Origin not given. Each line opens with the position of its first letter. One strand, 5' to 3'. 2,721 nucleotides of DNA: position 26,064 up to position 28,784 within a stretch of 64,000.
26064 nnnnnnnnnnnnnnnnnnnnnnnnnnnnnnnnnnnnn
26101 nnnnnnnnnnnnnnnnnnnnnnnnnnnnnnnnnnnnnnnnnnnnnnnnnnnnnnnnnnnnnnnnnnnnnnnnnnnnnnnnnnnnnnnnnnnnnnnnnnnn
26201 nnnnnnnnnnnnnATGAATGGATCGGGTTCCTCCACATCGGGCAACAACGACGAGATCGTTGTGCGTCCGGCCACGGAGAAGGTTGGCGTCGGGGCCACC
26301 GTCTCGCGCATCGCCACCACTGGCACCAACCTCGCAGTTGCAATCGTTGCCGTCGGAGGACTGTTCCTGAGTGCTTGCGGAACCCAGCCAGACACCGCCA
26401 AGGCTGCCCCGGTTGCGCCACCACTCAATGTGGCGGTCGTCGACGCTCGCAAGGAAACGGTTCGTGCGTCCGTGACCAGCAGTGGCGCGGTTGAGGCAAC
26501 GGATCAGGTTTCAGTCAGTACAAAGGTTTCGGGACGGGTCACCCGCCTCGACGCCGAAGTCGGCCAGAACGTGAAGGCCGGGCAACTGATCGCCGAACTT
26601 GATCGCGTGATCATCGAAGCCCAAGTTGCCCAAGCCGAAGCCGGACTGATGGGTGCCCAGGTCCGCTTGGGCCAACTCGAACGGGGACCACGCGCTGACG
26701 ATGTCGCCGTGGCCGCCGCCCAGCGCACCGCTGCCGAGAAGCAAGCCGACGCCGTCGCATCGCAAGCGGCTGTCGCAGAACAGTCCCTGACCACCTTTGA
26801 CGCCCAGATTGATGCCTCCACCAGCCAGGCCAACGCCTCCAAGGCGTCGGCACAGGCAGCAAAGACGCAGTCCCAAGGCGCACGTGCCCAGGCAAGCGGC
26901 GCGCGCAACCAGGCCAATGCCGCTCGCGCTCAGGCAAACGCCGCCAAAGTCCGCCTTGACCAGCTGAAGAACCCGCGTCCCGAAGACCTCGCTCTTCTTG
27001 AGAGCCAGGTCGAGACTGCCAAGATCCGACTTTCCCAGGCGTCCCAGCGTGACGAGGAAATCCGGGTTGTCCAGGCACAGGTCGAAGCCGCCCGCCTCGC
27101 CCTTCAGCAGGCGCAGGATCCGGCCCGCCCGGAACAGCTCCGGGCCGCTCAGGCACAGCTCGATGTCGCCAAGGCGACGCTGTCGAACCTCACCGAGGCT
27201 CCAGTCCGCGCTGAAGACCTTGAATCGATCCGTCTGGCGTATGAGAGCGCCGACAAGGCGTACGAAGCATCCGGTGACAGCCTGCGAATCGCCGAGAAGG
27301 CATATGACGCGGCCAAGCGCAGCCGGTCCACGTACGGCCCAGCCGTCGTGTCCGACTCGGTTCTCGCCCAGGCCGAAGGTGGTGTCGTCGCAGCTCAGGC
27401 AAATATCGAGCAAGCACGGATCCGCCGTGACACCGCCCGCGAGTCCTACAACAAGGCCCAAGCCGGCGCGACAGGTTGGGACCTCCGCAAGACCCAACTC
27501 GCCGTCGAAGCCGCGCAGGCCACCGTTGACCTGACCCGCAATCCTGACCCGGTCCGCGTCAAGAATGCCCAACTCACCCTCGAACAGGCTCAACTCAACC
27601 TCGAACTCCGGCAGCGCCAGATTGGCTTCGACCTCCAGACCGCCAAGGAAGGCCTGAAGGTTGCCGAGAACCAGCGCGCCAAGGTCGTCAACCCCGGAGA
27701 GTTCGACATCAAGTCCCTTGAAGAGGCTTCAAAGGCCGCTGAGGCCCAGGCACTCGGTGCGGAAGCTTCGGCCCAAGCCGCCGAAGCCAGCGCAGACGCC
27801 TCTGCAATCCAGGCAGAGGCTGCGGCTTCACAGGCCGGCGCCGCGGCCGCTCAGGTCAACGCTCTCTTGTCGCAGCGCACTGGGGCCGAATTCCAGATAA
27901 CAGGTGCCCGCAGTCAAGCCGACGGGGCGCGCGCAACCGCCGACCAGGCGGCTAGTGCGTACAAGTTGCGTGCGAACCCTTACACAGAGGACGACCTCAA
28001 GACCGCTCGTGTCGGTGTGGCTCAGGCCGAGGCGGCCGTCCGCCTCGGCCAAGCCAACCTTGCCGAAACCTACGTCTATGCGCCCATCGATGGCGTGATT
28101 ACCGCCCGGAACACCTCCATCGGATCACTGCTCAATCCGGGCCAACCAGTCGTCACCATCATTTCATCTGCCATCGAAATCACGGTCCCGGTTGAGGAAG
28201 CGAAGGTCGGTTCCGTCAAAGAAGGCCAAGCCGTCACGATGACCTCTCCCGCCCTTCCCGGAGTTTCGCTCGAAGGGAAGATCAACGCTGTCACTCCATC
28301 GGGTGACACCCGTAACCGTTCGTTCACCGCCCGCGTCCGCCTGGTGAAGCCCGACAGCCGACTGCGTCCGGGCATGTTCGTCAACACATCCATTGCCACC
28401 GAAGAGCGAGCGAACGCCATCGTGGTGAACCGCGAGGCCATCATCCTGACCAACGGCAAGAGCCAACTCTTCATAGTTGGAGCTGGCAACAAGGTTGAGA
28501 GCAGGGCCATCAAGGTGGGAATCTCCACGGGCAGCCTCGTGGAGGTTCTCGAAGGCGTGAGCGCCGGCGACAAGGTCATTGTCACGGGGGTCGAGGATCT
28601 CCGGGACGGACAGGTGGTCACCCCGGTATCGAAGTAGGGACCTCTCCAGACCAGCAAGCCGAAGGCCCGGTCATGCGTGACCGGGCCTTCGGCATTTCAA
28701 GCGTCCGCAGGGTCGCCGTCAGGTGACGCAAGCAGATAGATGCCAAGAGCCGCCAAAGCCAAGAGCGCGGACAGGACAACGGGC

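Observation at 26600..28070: Adaptor coiled coil of about 490 aa built from roughly seven reiterated hairpin-turn modules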

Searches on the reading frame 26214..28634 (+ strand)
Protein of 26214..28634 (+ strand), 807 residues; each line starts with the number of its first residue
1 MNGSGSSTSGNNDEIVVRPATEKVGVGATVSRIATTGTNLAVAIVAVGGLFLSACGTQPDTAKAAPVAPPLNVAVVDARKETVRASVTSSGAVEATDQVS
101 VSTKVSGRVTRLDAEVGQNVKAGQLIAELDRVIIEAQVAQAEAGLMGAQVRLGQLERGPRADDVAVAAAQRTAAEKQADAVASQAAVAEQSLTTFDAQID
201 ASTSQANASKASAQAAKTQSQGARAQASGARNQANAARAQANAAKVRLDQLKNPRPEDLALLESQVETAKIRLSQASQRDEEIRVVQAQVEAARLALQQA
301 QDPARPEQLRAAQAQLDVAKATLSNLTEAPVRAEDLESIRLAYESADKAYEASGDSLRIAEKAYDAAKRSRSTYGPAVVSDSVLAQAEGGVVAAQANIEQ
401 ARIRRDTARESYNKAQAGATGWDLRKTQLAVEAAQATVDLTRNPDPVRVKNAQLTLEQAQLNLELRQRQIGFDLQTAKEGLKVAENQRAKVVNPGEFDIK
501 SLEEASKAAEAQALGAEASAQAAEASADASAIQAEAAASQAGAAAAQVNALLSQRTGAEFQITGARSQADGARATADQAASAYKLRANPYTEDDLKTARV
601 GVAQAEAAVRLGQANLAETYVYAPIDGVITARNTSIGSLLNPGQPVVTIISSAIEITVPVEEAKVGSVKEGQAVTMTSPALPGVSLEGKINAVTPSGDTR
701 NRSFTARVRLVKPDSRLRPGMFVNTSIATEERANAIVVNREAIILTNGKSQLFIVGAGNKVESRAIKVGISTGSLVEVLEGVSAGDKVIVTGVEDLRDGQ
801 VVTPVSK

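Call 4: search_protein_families(library=ncbifam, proteins=[window:26250-28634:+], max_evalue=0.01)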
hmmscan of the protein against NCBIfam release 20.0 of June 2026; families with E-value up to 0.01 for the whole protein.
window:26250-28634:+ (795 aa): 21 families
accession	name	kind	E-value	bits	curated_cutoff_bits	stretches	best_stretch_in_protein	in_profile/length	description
TIGR01730.1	RND_mfp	subfamily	7.9e-55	186.1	94.9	2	582-792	110-321/322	efflux RND transporter periplasmic adaptor subunit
TIGR00999.1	8a0102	subfamily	2.6e-35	121.8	319.3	1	546-782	25-268/271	CzcB/NccB family metal efflux transporter periplasmic adaptor subunit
NF002939.0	PRK03598.1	equivalog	6.9e-29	101.1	393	2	450-687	39-286/332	secretion protein HlyD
NF045680.1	DiMtlExpIhpB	equivalog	1.2e-19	70.5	450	1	606-776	137-306/326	divalent metal ion exporter adaptor subunit IhpB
TIGR00998.1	8a0101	subfamily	8.2e-19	67.7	390.8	2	487-684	82-284/334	EmrA/EmrK family multidrug efflux transporter periplasmic adaptor subunit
NF008589.1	PRK11556.1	equivalog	3.6e-17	62.3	391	2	581-791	160-386/392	MdtA/MuxA family multidrug efflux RND transporter periplasmic adaptor subunit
NF008606.0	PRK11578.1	equivalog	5e-16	58.8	342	2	520-780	92-364/371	macrolide transporter subunit MacA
NF045904.1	RND-peri-MexE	equivalog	6.6e-16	58.2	714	2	551-792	118-368/390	multidrug efflux RND transporter periplasmic adaptor subunit MexE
TIGR01843.1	type_I_hlyD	subfamily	2.5e-15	56.4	208.65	2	466-720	124-401/422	HlyD family type I secretion periplasmic adaptor subunit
TIGR02971.1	heterocyst_DevB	subfamily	3.8e-14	52.8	129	2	455-682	50-279/327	ABC exporter membrane fusion protein, DevB family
NF007303.0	PRK09783.1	subfamily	1.3e-12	46.9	390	1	609-781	217-389/414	copper/silver efflux system membrane fusion protein CusB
NF033138.2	RND-peri-MexC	equivalog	2.5e-12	46.6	625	2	546-793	106-372/375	MexC family multidrug efflux RND transporter periplasmic adaptor subunit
NF007785.0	PRK10476.1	equivalog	7.1e-12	44.8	376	2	497-681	102-284/347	multidrug transporter subunit MdtN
NF033834.1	RND_adapt_MexA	exception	1.1e-10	41.2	750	1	673-793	240-361/373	multidrug efflux RND transporter periplasmic adaptor subunit MexA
NF007362.0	PRK09859.1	equivalog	2.8e-10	39.9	738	1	544-789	102-368/385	multidrug transporter subunit MdtE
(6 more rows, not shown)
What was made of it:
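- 28071..28634 (+): C-terminal lipoyl half, beta-barrel and membrane-proximal domain of the adaptor (aa 1700-1887). TIGR01730 RND_mfp, 186 bits against a cutoff of 94.9, profile positions to 321 of 322 (call 4).
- On Periplasmic adaptor / membrane fusion protein (HlyD superfamily; TIGR01730 RND_mfp): TIGR01730, 186.1 bits against a cutoff of 94.9, profile positions to 321 of 322 (call 4).
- On EmrA/EmrK and HlyD type-I-secretion long-hairpin adaptors: TIGR01843, 56.4 against 208.65 (call 4).
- On YbhG-type adaptor (PRK03598 / PF25881 HH_YBHG): 101.1 bits against a cutoff of 393 (call 4).
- Closest known: EmrA. Different: The NCBIfam EmrA and HlyD models score far below their cutoffs (67.7 against 390.8; 56.4 against 208.65; call 4).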

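Call 7: find_homologous_proteins(query=window:26214-28634:+, max_evalue=0.00001)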
Query window:26214-28634:+ (807 aa): 1055 proteins with E <= 0.00001 among 8000 candidates; the best 120 are listed.
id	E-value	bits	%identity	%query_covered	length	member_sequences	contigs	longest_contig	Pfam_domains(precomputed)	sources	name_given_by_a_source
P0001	4.1e-210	718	67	65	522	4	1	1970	PF25989.1,PF25967.1,PF25954.1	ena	-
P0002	2.1e-192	660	51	92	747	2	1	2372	PF25989.1,PF25967.1,PF25975.1,PF25954.1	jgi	jgi:RND family efflux transporter MFP subunit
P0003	3.3e-184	632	45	95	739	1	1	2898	PF25989.1,PF25967.1,PF25975.1,PF25954.1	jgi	jgi:RND family efflux transporter MFP subunit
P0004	3.0e-171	590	45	27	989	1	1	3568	PF25989.1,PF25967.1,PF25917.1,PF00873.26,PF25975.1,PF25954.1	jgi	jgi:RND family efflux transporter MFP subunit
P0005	3.8e-156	540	51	69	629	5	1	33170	PF25989.1,PF25967.1,PF25975.1,PF25954.1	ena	-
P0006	1.2e-77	280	30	93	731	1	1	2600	PF25881.1,PF25989.1,PF25967.1,PF25917.1,PF25944.1,PF25975.1,PF25954.1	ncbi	-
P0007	2.2e-67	247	30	76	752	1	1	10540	PF25881.1,PF25989.1,PF25967.1,PF25919.1,PF25975.1,PF25954.1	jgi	jgi:RND family efflux transporter MFP subunit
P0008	1.7e-65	240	31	76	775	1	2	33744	PF25881.1,PF25989.1,PF25990.1,PF25967.1,PF25975.1,PF25954.1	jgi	jgi:HlyD family secretion protein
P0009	1.9e-63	233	30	92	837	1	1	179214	PF25881.1,PF25989.1,PF25917.1,PF25975.1,PF25954.1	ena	-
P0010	7.0e-63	232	31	92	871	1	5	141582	PF25881.1,PF25989.1,PF25917.1,PF25975.1,PF25954.1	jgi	jgi:membrane fusion protein (multidrug efflux system)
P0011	2.8e-62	230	28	93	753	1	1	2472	PF25881.1,PF25989.1,PF25919.1,PF25917.1,PF25975.1,PF25954.1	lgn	-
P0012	2.6e-61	226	30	95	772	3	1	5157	PF25881.1,PF25989.1,PF25967.1,PF25975.1,PF25954.1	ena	-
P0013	1.2e-60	224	29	95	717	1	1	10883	PF25881.1,PF25989.1,PF00364.29,PF25967.1,PF25919.1,PF25975.1,PF25954.1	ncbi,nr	ncbi:MAG: efflux RND transporter periplasmic adaptor subunit [Chloroflexota bacterium]|nr:efflux RND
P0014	1.9e-60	224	41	29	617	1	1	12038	PF25881.1,PF25989.1,PF25967.1,PF25917.1,PF25975.1,PF25954.1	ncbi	-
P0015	6.2e-60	222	28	92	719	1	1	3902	PF25881.1,PF25989.1,PF00364.29,PF25967.1,PF25919.1,PF25917.1,PF25975.1,PF25954.1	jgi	jgi:RND family efflux transporter MFP subunit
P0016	7.7e-60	222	31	41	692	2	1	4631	PF25881.1,PF25989.1,PF25967.1,PF25975.1,PF25954.1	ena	-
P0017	2.1e-58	217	35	28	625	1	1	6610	PF25881.1,PF25989.1,PF25967.1,PF25975.1,PF25954.1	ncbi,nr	ncbi:MAG TPA: efflux RND transporter periplasmic adaptor subunit [Chloroflexota bacterium]|nr:efflux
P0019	6.7e-57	212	31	93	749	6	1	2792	PF26002.1,PF25881.1,PF25989.1,PF25990.1,PF25967.1,PF25919.1,PF25954.1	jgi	jgi:HlyD family secretion protein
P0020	1.1e-56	211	29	93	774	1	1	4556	PF26002.1,PF25881.1,PF25989.1,PF25990.1,PF25967.1,PF25917.1,PF25954.1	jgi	jgi:HlyD family secretion protein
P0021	1.4e-56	211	32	40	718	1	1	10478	PF25881.1,PF25989.1,PF00364.29,PF25967.1,PF25919.1,PF25975.1,PF25954.1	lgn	-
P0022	3.8e-56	209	36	29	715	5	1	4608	PF25881.1,PF25989.1,PF25967.1,PF25919.1,PF25975.1,PF25954.1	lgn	-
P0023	4.6e-56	209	30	53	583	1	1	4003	PF25881.1,PF25989.1,PF25967.1,PF25917.1,PF25975.1,PF25954.1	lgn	-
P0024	9.6e-55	205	40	27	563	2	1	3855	PF25881.1,PF25989.1,PF25990.1,PF25967.1,PF25975.1,PF25954.1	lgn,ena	-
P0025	2.3e-54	203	33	27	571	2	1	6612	PF25881.1,PF25989.1,PF25990.1,PF25967.1,PF25975.1,PF25954.1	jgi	jgi:HlyD family secretion protein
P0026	3.7e-54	203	38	28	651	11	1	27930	PF25881.1,PF25989.1,PF25975.1,PF25954.1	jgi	jgi:HlyD family secretion protein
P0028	2.1e-53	200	34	27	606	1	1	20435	PF25881.1,PF25989.1,PF25990.1,PF25967.1,PF25917.1,PF25975.1,PF25954.1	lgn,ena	-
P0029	7.4e-53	198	38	29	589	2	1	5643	PF25881.1,PF25989.1,PF25967.1,PF25917.1,PF25975.1,PF25954.1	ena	-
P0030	1.8e-52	197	38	27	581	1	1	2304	PF25881.1,PF25989.1,PF25967.1,PF25917.1,PF25954.1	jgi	jgi:HlyD family secretion protein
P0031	2.8e-52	197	39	28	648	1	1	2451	PF25984.1,PF25881.1,PF25989.1,PF25967.1,PF25917.1,PF25975.1,PF25954.1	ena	-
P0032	3.0e-52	196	38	27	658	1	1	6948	PF25881.1,PF25989.1,PF25967.1,PF25975.1,PF25954.1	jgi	jgi:HlyD family secretion protein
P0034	1.2e-51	195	35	27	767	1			PF25881.1,PF25989.1,PF25990.1,PF25967.1,PF25919.1,PF25944.1,PF25975.1,PF25954.1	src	-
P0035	2.6e-51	193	28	89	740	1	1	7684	PF26002.1,PF25881.1,PF25989.1,PF25990.1,PF25967.1,PF25975.1,PF25954.1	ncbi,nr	ncbi:MAG: efflux RND transporter periplasmic adaptor subunit [Chloroflexi bacterium]|nr:efflux RND t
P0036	5.0e-51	192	28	88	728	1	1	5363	PF26002.1,PF25881.1,PF25990.1,PF25967.1,PF25917.1,PF25975.1,PF25954.1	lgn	-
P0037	6.7e-51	192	41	15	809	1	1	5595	PF25881.1,PF25989.1,PF25954.1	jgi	jgi:RND family efflux transporter MFP subunit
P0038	1.7e-50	191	33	27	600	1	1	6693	PF25881.1,PF25989.1,PF25990.1,PF25975.1,PF25954.1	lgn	-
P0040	2.5e-50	190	29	87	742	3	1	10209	PF26002.1,PF25881.1,PF25990.1,PF25967.1,PF25954.1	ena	-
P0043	1.1e-49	188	34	27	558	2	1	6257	PF25881.1,PF25989.1,PF25967.1,PF25919.1,PF25975.1,PF25954.1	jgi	jgi:HlyD family secretion protein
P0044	1.7e-49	187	33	29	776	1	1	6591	PF25881.1,PF25989.1,PF25975.1,PF25954.1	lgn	-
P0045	2.0e-49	187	31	45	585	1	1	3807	PF25881.1,PF25989.1,PF25967.1,PF25917.1,PF25975.1,PF25954.1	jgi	jgi:HlyD family secretion protein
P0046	2.7e-49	187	30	89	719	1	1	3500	PF26002.1,PF25881.1,PF25990.1,PF25919.1,PF25954.1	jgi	-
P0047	3.5e-49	186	31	52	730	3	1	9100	PF26002.1,PF25881.1,PF25989.1,PF00401.26,PF25990.1,PF25967.1,PF25975.1,PF25954.1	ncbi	-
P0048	6.6e-49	185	37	29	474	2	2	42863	PF25881.1,PF25989.1,PF00364.29,PF25967.1,PF25919.1,PF25917.1,PF25975.1,PF25954.1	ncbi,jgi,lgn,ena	-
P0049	1.1e-48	185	37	28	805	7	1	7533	PF25881.1,PF25989.1,PF25954.1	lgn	-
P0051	1.5e-48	184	33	27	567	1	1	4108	PF25881.1,PF25989.1,PF25967.1,PF25975.1,PF25954.1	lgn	-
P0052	4.7e-48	183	36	27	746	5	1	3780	PF25881.1,PF25989.1,PF25919.1,PF25954.1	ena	-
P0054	5.3e-48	182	31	33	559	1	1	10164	PF25881.1,PF25989.1,PF25967.1,PF25975.1,PF25954.1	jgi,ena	-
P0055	5.8e-48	182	37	28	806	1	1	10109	PF25881.1,PF25989.1,PF25990.1,PF25967.1,PF25954.1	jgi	jgi:HlyD family secretion protein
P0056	6.7e-48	182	31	54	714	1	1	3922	PF26002.1,PF25881.1,PF25990.1,PF25967.1,PF25954.1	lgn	-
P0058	8.4e-48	182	36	26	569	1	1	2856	PF26002.1,PF25881.1,PF25989.1,PF00364.29,PF25919.1,PF25954.1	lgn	-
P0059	1.3e-47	181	33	27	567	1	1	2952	PF25881.1,PF25989.1,PF25967.1,PF25975.1,PF25954.1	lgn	-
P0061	1.7e-47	181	34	27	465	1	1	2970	PF25881.1,PF25989.1,PF00364.29,PF25967.1,PF25919.1,PF25917.1,PF25975.1,PF25954.1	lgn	-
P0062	3.6e-47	180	29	70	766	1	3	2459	PF25881.1,PF25989.1,PF25967.1,PF25975.1,PF25954.1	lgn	-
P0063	3.6e-47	180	35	28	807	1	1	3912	PF25881.1,PF25989.1,PF25990.1,PF25954.1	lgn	-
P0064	5.9e-47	179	31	67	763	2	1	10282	PF26002.1,PF25881.1,PF25940.1,PF25990.1,PF25967.1,PF25919.1,PF25917.1,PF25954.1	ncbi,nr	ncbi:MAG TPA: efflux RND transporter periplasmic adaptor subunit [Chloroflexota bacterium]|nr:efflux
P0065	7.7e-47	179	33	57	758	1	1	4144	PF26002.1,PF25881.1,PF25940.1,PF25990.1,PF25967.1,PF25917.1,PF25954.1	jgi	jgi:multidrug efflux pump subunit AcrA (membrane-fusion protein)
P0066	8.4e-47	178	42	26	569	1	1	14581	PF25881.1,PF25989.1,PF25975.1,PF25954.1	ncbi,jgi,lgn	ncbi:MAG TPA: efflux RND transporter periplasmic adaptor subunit [Chloroflexota bacterium]|jgi:HlyD 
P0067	1.2e-46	178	36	28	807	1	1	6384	PF25881.1,PF25989.1,PF25919.1,PF25954.1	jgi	jgi:RND family efflux transporter MFP subunit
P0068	1.2e-46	178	34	26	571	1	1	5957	PF25973.1,PF26002.1,PF25881.1,PF25989.1,PF25967.1,PF25975.1,PF25954.1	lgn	-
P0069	1.3e-46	178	37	28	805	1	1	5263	PF25881.1,PF25989.1,PF25990.1,PF25954.1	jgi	jgi:membrane fusion protein, multidrug efflux system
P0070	1.3e-46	178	35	27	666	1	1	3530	PF25881.1,PF25989.1,PF25967.1,PF25919.1,PF25975.1,PF25954.1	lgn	-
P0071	2.1e-46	177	33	39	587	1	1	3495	PF25881.1,PF25989.1,PF25975.1,PF25954.1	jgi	jgi:RND family efflux transporter MFP subunit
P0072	2.7e-46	177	40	16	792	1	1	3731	PF25881.1,PF25989.1,PF25967.1,PF25919.1,PF25917.1,PF25975.1,PF25954.1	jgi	jgi:RND family efflux transporter MFP subunit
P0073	5.0e-46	176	32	48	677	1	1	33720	PF25881.1,PF25989.1,PF25967.1,PF25975.1,PF25954.1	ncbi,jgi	ncbi:MAG TPA: efflux RND transporter periplasmic adaptor subunit [Chloroflexota bacterium]|jgi:HlyD 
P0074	1.1e-45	175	37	27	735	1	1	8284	PF25881.1,PF25989.1,PF25967.1,PF25919.1,PF25954.1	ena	-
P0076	6.8e-45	172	28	88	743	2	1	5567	PF26002.1,PF25881.1,PF25989.1,PF00364.29,PF25990.1,PF25967.1,PF25919.1,PF25975.1,PF25954.1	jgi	jgi:HlyD family secretion protein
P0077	1.0e-44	172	28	67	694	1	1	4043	PF25881.1,PF25967.1,PF25919.1,PF25954.1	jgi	jgi:multidrug efflux pump subunit AcrA (membrane-fusion protein)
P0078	1.3e-44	171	33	27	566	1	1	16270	PF25881.1,PF25989.1,PF25967.1,PF25975.1,PF25954.1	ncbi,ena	-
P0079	1.5e-44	171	33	26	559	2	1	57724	PF25881.1,PF25989.1,PF25967.1,PF25975.1,PF25954.1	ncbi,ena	-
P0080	2.1e-44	171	32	29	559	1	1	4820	PF25881.1,PF25989.1,PF25967.1,PF25975.1,PF25954.1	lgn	-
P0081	2.2e-44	170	35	22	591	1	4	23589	PF25881.1,PF25989.1,PF25990.1,PF25967.1,PF25917.1,PF25975.1,PF25954.1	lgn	-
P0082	3.4e-44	170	38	16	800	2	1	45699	PF25881.1,PF25989.1,PF25967.1,PF25919.1,PF25954.1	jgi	jgi:RND family efflux transporter MFP subunit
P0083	9.1e-44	168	32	27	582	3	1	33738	PF25881.1,PF25989.1,PF25975.1,PF25954.1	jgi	jgi:HlyD family secretion protein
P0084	1.0e-43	168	36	28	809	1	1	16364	PF25881.1,PF25989.1,PF25990.1,PF25954.1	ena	-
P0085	1.1e-43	168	33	39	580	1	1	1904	PF25881.1,PF25989.1,PF25975.1,PF25954.1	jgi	jgi:HlyD family secretion protein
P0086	1.3e-43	168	36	27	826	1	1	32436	PF25881.1,PF25989.1,PF25954.1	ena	-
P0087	1.9e-43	167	34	30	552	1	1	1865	PF26002.1,PF25881.1,PF25989.1,PF25990.1,PF25967.1,PF25975.1,PF25954.1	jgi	jgi:HlyD family secretion protein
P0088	2.1e-43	167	30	93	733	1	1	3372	PF26002.1,PF25881.1,PF25990.1,PF25967.1,PF25919.1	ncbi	ncbi:MAG: efflux RND transporter periplasmic adaptor subunit, partial [Chloroflexota bacterium]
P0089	2.5e-43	167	30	27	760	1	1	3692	PF25881.1,PF25989.1,PF00364.29,PF25967.1,PF25919.1,PF25975.1,PF25954.1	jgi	jgi:RND family efflux transporter MFP subunit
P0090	4.8e-43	166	35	27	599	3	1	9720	PF25881.1,PF25989.1,PF25975.1,PF25954.1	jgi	jgi:HlyD family secretion protein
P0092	1.4e-42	165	35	28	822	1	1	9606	PF26002.1,PF25881.1,PF25990.1,PF25954.1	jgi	jgi:RND family efflux transporter MFP subunit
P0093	2.0e-42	164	28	92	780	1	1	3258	PF26002.1,PF25881.1,PF25940.1,PF25990.1,PF25967.1,PF25919.1,PF25975.1,PF25954.1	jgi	jgi:RND family efflux transporter MFP subunit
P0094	3.2e-42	163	34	28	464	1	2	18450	PF25881.1,PF25989.1,PF00364.29,PF25967.1,PF25919.1,PF25917.1,PF25975.1,PF25954.1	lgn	-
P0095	4.0e-42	163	34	34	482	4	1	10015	PF25881.1,PF25989.1,PF25990.1,PF25967.1,PF25975.1,PF25954.1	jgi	jgi:HlyD family secretion protein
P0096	1.1e-41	162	33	37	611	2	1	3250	PF25881.1,PF25989.1,PF25967.1,PF25975.1,PF25954.1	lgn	-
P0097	2.1e-41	161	30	28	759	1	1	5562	PF25881.1,PF25989.1,PF25919.1,PF25954.1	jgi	-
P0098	1.3e-40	158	31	32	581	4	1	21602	PF25881.1,PF25989.1,PF25975.1,PF25954.1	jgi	jgi:HlyD family secretion protein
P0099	6.1e-40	156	33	23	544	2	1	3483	PF25881.1,PF25989.1,PF25967.1,PF25919.1,PF25917.1,PF25975.1,PF25954.1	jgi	jgi:HlyD family secretion protein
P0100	2.0e-39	154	34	29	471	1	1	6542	PF25881.1,PF25989.1,PF00364.29,PF25967.1,PF25919.1,PF25975.1,PF25954.1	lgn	-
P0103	2.0e-38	151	34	27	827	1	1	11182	PF25881.1,PF25989.1,PF25990.1,PF25954.1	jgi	jgi:RND family efflux transporter MFP subunit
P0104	1.1e-37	148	32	27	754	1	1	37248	PF25881.1,PF25989.1,PF25954.1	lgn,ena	-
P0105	2.2e-37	147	33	23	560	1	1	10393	PF25881.1,PF25989.1,PF25967.1,PF25975.1,PF25954.1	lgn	-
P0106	3.4e-37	147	29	21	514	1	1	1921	PF25984.1,PF26002.1,PF25881.1,PF25989.1,PF00364.29,PF25990.1,PF25967.1,PF25975.1,PF25954.1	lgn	-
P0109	3.1e-36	144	30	42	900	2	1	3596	PF25881.1,PF25989.1,PF25967.1,PF00873.26,PF25975.1,PF25954.1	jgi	jgi:RND family efflux transporter MFP subunit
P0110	1.6e-35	141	33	26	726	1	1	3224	PF25881.1,PF25989.1,PF25967.1,PF25975.1,PF25954.1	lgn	-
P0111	1.7e-35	141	33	29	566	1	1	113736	PF25881.1,PF25989.1,PF25919.1,PF25975.1,PF25954.1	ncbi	-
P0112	2.9e-35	140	43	9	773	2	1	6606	PF25881.1,PF25989.1,PF25990.1,PF25954.1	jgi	jgi:HlyD family secretion protein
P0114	3.9e-34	137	33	28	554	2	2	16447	PF25876.1,PF25881.1,PF25989.1,PF25967.1,PF25919.1,PF25954.1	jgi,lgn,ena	-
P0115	1.1e-33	135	48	10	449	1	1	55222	PF25881.1,PF25919.1,PF25954.1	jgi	jgi:HlyD family secretion protein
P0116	1.4e-33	135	33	24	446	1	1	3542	PF25881.1,PF25989.1,PF00364.29,PF25919.1,PF25885.1,PF25954.1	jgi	jgi:multidrug efflux pump subunit AcrA (membrane-fusion protein)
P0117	1.7e-33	134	28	26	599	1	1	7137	PF26002.1,PF25881.1,PF25990.1,PF25967.1,PF25919.1,PF25975.1,PF25954.1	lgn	-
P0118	4.1e-33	133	28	27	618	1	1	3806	PF25881.1,PF25990.1,PF25967.1,PF25975.1,PF25954.1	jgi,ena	-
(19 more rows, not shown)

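Call 8: find_related_loci(query=window:26214-28634:+, collection=genome_contigs, flank=10000)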
Query window:26214-28634:+ (807 aa) in genome_contigs; peptide patterns used: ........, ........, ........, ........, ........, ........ (x = any residue, [..] = any of these).
284 stretches matched a pattern; 6 encode a relative of the query (tblastn E <= 1e-3); 6 distinct loci.
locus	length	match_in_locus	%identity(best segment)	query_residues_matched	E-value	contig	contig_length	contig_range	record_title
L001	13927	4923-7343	96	1-807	0e+0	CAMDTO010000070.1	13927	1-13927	MAG: Thermoflexus hugenholtzii JAD2 isolate ZH-03apr19-133 genome assembly, contig: ZH-03apr19-C7466, whole genome shotg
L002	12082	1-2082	97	114-807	0e+0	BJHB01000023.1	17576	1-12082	Chloroflexota bacterium LBMAG_Chloroflexi_hypo.bin2_TK10 DNA, sequence023, whole genome shotgun sequence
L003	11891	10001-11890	97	1-630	0e+0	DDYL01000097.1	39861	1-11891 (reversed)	MAG TPA_asm: Chloroflexi bacterium UBA2235 UBA2235_contig_1603, whole genome shotgun sequence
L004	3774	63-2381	68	16-804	0e+0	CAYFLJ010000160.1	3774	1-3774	MAG TPA_asm: uncultured Thermoflexus sp. isolate ERP107066_co1_212 genome assembly, contig: NODE_40262_length_3774_cov_1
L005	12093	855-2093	66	385-804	9e-155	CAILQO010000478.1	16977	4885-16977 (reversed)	MAG: uncultured Chloroflexi bacterium isolate LaPlata-5m-a_bin-061 genome assembly, contig: bin-061:478/619, whole genom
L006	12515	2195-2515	34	595-693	2e-12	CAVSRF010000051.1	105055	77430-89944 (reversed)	MAG: uncultured Chloroflexia bacterium isolate MFD05684.bin.2.92 genome assembly, contig: contig_57597, whole genome sho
